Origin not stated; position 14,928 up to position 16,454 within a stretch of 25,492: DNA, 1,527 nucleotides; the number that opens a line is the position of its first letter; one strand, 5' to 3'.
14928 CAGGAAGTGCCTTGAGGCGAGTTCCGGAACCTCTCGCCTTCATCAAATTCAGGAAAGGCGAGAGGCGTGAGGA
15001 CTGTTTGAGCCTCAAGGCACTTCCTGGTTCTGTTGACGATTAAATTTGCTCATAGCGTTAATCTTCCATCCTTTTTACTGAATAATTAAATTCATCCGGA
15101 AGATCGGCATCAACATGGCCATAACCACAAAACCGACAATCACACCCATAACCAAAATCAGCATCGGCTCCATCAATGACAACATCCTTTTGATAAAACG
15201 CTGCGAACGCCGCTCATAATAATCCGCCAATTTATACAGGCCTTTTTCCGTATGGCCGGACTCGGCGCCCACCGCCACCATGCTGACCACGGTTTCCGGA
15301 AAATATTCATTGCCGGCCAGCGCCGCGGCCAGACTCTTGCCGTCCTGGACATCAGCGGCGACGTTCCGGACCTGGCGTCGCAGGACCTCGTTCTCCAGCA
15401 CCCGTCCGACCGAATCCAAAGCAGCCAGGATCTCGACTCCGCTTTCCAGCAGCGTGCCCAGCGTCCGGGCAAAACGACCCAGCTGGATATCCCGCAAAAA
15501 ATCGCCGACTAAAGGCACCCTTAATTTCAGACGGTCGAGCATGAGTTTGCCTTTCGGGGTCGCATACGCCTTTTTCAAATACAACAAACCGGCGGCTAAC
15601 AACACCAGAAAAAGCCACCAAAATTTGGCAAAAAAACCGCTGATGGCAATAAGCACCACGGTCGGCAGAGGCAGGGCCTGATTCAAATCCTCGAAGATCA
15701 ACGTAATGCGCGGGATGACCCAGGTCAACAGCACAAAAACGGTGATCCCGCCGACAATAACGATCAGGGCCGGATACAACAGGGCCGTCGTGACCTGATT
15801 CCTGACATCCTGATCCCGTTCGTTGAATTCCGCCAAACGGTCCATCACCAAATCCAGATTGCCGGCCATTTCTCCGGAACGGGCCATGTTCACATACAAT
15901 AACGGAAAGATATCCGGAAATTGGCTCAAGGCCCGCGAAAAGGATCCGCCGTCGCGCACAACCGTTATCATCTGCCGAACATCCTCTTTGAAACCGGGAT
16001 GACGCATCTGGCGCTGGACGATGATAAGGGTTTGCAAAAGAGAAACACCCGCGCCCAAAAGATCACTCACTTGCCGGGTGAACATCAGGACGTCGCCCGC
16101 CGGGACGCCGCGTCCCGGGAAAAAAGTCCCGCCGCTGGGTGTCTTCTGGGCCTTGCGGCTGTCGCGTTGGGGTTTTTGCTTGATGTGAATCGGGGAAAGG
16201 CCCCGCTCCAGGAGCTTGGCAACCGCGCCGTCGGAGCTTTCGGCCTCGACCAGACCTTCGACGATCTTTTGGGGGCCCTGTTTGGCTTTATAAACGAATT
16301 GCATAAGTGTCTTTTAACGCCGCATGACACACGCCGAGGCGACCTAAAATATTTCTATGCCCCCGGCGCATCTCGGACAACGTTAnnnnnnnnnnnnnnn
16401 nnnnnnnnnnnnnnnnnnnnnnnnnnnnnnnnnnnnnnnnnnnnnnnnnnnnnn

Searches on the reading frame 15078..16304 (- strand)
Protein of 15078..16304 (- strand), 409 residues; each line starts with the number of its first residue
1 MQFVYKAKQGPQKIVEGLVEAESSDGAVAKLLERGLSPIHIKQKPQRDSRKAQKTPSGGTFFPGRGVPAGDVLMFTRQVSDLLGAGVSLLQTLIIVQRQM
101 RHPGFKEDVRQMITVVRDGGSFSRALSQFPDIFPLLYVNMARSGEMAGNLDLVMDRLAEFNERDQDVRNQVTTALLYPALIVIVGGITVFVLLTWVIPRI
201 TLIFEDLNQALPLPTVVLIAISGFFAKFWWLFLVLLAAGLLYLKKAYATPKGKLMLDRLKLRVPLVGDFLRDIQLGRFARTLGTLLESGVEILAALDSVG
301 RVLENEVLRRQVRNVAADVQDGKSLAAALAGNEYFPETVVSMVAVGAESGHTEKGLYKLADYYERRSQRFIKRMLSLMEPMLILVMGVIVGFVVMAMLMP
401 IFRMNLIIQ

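Call 12: search_protein_families(library=pfam, proteins=[window:15078-16304:-], max_evalue=0.001)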
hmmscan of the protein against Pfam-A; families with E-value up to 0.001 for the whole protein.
window:15078-16304:- (409 aa): 1 family
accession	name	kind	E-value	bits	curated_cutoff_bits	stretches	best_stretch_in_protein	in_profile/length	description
PF00482.28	T2SSF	-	6.3e-66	220.5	25.2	2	278-400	1-125/125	Type II secretion system (T2SS), protein F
